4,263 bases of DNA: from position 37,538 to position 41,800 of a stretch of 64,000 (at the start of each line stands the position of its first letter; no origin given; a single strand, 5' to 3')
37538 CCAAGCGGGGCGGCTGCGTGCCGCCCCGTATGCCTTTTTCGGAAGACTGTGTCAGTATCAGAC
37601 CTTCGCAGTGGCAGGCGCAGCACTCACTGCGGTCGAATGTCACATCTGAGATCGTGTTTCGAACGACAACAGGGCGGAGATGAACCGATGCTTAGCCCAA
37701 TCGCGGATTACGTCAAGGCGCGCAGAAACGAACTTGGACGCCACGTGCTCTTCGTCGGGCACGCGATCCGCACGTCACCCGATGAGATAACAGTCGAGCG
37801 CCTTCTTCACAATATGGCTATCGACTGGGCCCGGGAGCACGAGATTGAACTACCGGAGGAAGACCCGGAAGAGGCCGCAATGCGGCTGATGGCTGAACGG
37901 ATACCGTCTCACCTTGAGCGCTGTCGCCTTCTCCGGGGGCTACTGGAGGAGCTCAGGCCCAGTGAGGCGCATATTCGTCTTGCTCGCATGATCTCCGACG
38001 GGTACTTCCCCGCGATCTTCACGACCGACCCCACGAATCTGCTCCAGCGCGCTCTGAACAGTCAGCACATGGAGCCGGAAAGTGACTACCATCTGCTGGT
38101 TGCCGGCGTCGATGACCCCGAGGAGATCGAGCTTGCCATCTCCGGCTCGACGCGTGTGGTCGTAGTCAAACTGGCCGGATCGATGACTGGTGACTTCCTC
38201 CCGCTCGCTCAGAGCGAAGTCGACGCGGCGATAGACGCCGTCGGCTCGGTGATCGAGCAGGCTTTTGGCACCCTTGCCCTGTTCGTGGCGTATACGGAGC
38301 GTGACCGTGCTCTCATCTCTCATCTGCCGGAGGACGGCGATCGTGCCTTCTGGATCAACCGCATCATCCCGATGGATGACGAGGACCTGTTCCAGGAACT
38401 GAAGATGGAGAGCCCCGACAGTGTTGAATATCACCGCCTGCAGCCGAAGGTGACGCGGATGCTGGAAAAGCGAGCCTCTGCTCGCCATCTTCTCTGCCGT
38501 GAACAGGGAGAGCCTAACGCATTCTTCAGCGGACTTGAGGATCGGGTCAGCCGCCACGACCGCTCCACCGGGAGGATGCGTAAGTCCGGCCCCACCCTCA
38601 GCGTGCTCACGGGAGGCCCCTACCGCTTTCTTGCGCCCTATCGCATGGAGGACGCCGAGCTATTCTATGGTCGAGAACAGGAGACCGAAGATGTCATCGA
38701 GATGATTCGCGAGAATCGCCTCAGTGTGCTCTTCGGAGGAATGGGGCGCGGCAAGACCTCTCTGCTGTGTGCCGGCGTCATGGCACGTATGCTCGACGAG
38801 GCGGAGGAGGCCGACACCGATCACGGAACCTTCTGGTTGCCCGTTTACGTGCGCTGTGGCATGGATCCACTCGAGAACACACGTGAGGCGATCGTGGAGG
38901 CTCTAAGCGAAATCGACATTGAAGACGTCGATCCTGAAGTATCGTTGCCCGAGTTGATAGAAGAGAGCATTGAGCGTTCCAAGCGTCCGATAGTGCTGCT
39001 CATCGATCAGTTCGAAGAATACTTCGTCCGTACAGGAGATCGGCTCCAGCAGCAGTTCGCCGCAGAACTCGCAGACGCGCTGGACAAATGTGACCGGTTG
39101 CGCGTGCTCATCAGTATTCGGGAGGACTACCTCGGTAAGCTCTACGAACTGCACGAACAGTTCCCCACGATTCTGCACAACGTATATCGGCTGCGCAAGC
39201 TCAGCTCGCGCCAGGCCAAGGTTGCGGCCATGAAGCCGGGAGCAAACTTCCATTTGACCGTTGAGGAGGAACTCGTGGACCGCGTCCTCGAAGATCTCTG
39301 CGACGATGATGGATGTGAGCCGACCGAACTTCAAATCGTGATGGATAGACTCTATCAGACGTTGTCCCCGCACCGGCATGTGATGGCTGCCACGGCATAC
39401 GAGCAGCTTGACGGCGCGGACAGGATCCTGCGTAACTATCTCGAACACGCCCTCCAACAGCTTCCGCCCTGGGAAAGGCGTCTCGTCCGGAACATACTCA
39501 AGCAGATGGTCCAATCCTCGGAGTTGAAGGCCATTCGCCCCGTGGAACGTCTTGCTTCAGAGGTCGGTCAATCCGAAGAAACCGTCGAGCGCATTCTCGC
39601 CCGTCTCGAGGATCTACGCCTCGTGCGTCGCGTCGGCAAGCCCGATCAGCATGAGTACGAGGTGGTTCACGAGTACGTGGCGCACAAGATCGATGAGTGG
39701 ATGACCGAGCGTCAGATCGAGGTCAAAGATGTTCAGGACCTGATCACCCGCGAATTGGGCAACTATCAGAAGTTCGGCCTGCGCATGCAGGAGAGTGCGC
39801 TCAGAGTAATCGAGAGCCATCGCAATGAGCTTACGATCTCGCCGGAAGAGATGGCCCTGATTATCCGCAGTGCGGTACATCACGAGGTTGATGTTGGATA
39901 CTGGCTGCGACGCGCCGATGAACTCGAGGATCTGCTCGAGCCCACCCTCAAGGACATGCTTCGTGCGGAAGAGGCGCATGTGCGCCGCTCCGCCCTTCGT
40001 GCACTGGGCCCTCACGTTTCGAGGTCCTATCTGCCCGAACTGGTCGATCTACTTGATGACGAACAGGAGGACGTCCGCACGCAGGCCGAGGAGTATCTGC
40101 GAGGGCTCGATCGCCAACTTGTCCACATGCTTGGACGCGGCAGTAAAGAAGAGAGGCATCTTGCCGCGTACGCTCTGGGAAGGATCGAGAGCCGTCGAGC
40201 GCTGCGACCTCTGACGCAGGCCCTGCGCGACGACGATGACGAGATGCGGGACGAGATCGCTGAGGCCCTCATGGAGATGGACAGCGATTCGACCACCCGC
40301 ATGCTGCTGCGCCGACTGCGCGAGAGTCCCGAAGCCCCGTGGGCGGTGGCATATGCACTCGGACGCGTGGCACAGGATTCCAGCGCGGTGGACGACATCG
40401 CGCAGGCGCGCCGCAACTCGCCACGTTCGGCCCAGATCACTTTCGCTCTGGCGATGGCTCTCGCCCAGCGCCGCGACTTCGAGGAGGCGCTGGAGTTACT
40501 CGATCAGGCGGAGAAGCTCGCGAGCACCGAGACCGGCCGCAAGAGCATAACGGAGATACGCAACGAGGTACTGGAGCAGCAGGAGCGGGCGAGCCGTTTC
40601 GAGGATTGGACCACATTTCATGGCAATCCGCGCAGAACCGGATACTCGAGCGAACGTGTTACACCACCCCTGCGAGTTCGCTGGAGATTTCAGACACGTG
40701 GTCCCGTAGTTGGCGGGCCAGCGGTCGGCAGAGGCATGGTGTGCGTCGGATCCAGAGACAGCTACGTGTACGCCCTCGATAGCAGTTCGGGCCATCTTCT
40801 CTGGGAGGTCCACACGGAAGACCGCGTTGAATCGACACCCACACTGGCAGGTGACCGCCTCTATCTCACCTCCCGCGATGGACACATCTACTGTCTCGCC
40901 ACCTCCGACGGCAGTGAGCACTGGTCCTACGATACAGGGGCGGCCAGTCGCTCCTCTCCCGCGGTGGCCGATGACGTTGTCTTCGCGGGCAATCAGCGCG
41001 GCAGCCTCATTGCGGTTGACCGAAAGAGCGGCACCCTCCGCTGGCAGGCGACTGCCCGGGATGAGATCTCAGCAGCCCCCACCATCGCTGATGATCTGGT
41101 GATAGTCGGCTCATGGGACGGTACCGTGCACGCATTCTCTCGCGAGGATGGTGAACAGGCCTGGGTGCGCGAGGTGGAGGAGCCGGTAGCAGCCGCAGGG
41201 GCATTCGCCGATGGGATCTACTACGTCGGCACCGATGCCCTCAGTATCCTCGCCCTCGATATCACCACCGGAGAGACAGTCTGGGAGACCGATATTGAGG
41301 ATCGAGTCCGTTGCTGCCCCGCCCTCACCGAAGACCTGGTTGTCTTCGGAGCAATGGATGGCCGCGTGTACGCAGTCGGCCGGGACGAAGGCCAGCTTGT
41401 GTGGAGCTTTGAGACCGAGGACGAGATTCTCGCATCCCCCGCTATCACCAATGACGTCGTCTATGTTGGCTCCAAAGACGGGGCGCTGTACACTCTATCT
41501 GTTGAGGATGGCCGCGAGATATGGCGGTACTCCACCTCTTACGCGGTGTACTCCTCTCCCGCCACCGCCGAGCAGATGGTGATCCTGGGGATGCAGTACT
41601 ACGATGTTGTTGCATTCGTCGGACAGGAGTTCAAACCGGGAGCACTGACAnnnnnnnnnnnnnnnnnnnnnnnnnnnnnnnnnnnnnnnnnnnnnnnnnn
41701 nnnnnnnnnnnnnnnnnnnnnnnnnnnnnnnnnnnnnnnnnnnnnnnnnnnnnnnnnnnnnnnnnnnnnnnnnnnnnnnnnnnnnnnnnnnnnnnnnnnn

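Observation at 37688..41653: Candidate novel STAND-type immune/signalling protein: SIR2-like, P-loop NTPase, HEAT repeats, PQQ beta-propeller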

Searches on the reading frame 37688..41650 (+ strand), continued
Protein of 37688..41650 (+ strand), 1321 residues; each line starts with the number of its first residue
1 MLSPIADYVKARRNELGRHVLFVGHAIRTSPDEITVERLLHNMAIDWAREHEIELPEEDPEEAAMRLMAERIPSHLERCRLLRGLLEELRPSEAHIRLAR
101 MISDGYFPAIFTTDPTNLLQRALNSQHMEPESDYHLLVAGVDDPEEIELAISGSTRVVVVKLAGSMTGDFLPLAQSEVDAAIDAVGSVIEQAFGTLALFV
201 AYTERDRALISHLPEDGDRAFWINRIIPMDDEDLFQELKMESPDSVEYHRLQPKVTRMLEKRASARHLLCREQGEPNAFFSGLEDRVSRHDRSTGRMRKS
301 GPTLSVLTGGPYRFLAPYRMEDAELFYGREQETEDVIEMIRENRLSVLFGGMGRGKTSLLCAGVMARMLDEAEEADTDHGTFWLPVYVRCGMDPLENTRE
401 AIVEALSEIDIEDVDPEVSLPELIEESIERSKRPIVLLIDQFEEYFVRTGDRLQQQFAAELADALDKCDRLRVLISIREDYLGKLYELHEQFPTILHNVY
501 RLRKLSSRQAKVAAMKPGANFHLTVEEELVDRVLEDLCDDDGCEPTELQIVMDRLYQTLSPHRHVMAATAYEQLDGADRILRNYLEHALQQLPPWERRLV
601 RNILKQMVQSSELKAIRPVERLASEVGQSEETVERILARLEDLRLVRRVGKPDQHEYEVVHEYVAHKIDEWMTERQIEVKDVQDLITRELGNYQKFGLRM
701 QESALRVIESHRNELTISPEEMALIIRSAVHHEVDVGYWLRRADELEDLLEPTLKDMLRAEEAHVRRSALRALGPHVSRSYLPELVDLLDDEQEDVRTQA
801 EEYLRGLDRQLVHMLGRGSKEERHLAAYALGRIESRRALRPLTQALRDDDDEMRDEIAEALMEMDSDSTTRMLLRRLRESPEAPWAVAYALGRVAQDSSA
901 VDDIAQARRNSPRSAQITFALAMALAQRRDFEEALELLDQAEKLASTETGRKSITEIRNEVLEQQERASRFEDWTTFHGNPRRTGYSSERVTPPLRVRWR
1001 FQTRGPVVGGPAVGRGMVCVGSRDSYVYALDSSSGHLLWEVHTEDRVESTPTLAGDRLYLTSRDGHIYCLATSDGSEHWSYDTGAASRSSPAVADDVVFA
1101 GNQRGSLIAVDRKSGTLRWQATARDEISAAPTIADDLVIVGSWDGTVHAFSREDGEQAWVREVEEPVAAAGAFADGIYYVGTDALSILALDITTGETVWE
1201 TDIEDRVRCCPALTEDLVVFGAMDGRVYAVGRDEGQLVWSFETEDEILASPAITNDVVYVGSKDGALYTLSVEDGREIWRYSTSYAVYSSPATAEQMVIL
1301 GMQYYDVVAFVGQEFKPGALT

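Call 91: search_solved_structures(query=A3, max_evalue=0.01)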
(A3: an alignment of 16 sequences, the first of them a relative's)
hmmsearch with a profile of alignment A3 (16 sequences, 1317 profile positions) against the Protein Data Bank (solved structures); distinct sequences matched with E-value up to 0.01: 147 (the best 60 are shown).
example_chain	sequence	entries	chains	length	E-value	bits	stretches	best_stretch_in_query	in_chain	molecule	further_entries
6tji_A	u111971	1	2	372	4.8e-83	282.9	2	992-1295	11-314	Cake10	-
6tjh_A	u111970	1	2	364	1e-82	281.8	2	997-1295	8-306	Cake9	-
6tjg_A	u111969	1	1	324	1.1e-70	241.9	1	997-1271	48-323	Cake8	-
8prj_A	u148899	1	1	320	1.1e-65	225.3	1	999-1294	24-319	v31Bagel8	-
9sah_A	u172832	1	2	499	1.1e-61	212.1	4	753-918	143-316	E4-NB2 synthetic fusion protein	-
7awz_A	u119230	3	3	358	9.3e-61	209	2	1034-1270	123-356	Scone-E | SconeE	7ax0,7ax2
7awy_A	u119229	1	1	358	3.8e-58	200.4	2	1034-1304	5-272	Scone-R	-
3hxj_A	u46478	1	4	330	6.8e-54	186.3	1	998-1309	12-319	Pyrrolo-quinoline quinone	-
6tjf_A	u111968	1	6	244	1.3e-52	182.1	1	1034-1270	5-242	Cake6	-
6tje_A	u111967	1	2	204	6.4e-43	149.9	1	997-1191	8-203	Cake5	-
6fsq_A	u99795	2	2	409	7.4e-43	149.7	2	750-918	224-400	alphaRep A3_bGFPD | A3_bGFPD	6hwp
7eq5_A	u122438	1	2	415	6.3e-42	146.7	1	1008-1313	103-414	Membrane associated protein kinase with beta-propeller domain, pyrrolo-quinoline quinone b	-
7evf_AA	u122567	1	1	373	1.9e-41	145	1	1008-1312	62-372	PQQ_3 domain-containing protein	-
6ft5_A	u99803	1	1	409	1.4e-40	142.2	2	750-917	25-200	alphaRep A3_A3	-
7dxn_A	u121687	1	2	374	3.7e-39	137.5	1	1008-1313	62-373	Membrane associated protein kinase with beta-propeller domain, pyrrolo-quinoline quinone b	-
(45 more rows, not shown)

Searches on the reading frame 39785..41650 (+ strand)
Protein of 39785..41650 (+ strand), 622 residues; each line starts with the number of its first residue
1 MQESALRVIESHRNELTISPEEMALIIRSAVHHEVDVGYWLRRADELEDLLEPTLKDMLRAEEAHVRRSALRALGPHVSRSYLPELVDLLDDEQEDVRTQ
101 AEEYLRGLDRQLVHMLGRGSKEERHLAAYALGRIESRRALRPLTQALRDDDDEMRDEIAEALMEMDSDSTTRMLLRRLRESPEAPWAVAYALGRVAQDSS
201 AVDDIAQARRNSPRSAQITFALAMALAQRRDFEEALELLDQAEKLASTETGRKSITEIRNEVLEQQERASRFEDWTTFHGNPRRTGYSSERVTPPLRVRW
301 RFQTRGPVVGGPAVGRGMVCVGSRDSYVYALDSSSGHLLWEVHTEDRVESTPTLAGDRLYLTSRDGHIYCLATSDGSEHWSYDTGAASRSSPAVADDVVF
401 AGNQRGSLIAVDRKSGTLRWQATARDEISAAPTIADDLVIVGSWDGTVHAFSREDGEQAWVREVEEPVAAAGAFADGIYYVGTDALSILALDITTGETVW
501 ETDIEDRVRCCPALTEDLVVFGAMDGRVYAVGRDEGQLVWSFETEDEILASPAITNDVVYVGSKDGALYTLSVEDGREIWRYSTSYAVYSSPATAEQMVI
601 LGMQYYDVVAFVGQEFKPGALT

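Call 64: predict_structure(alignment_id=A4)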
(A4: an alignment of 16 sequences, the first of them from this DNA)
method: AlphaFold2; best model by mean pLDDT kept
length: 622 residues; sequences in the alignment: 16
mean_pLDDT: 91.1   pTM: 0.65
mean pLDDT of the five models: 91.1, 91.0, 90.8, 89.7, 89.4
residues with pLDDT >= 90: 457; 70-90: 145; 50-70: 11; < 50: 9
segments of 3 or more residues with pLDDT < 50: 616-622
pLDDT, mean of each block of 10 residues (from residue 1): 87 88 95 92 92 95 93 90 94 86 95 93 92 91 93 89 86 93 91 85 94 94 87 93 94 93 74 58 85 87 90 88 96 85 96 91 97 93 97 93 98 97 96 95 97 96 95 96 97 97 96 96 98 97 96 93 96 96 90 89 89 57 30
secondary structure, 60 per line:
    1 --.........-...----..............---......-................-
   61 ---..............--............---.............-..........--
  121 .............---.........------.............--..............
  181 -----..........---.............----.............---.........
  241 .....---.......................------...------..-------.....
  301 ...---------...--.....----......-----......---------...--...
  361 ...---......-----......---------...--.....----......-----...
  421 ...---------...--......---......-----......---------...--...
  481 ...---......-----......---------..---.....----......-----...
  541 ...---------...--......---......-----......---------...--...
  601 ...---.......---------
elements in order: H3-11 H20-33 H37-42 H44-59 H64-77 H80-91 H95-107 H109-118 H121-133 H137-145 H152-164 H167-180 H186-195 H199-211 H216-228 H232-245 H249-271 E296-303 E313-315 E318-322 E327-332 E338-343 E353-355 E358-363 E367-372 E378-383 E393-395 E398-402 E407-412 E418-423 E433-435 E438-443 E447-452 E458-463 E473-475 E478-483 E487-492 E498-503 E518-522 E527-532 E538-543 E553-555 E558-563 E567-572 E578-583 E593-595 E598-603 E607-613

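Call 67: fold_search(model_id=the predicted structure, library=pdb)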
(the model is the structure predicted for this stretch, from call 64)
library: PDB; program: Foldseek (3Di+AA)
matches with E <= 10: 1932; with E <= 0.001: 1158
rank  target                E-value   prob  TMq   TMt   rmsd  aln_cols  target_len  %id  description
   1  6tjg                  1.3e-27  1.00  0.49  0.94   1.2       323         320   31  Crystal structure of the computationally designed Cake8 protein (released 2020-05-06)
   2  9a3d_MODEL_1_A        3.4e-26  1.00  0.48  0.76   3.8       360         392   22  Model of E. coli BamB by in-cell photo-crosslinking MS and deep learning (released 2023-02-24)
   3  6tjh_A                1.6e-25  1.00  0.44  0.73   3.7       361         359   27  Crystal structure of the computationally designed Cake9 protein (released 2020-05-06)
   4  6tji_A                1.9e-25  1.00  0.44  0.74   3.6       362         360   28  Crystal structure of the computationally designed Cake10 protein (released 2020-05-06)
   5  8orr                  4.9e-25  1.00  0.47  0.82   4.3       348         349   20  Outer membrane protein assembly factor BamB from Klebsiella pneumoniae (released 2024-04-24)
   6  9cnw_B                5.1e-25  1.00  0.47  0.83   4.2       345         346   22  CryoEM structure of the APO-BAM complex in DDM detergent (released 2024-12-25)
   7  9p1u_B                8.5e-25  1.00  0.46  0.82   3.9       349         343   23  beta-barrel assembly machine from Escherichia coli in an late state of LptD assembly (released 2026-03-11)
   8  4pk1                  3.5e-24  1.00  0.47  0.59   4.1       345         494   23  Structure of BamB fused to a BamA POTRA domain fragment (released 2014-12-10)
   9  3prw                  3.5e-24  1.00  0.47  0.80   4.3       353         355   22  Crystal structure of the lipoprotein BamB (released 2011-01-19)
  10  4xga_A                5.8e-24  1.00  0.48  0.84   4.1       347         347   21  Crystal structure of BamB and BamA P3-5 complex from E.coli (released 2016-01-20)
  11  9mgf_B                6.7e-24  1.00  0.48  0.80   3.4       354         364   22  beta-barrel assembly machine from Escherichia coli in a middle state of substrate assembly (released 2025-12-17)
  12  7tt2_B                6.7e-24  1.00  0.47  0.81   4.0       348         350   22  BamABCDE bound to substrate EspP class 3 (released 2022-03-30)
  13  9hg9_B                1.3e-23  1.00  0.47  0.77   4.1       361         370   21  BAM-SurA-darobactin complex in the swing-in state (released 2025-04-16)
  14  3q7o                  1.4e-23  1.00  0.48  0.79   4.2       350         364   21  The crystal structure of BamB from the BAM complex in spacegroup P213 (released 2011-02-09)
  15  9cnx_B                1.7e-23  1.00  0.46  0.79   4.5       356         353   21  CryoEM structure of BAM in complex with the PTB1 closed-state inhibitor (in DDM detergent) (released 2024-12-25)
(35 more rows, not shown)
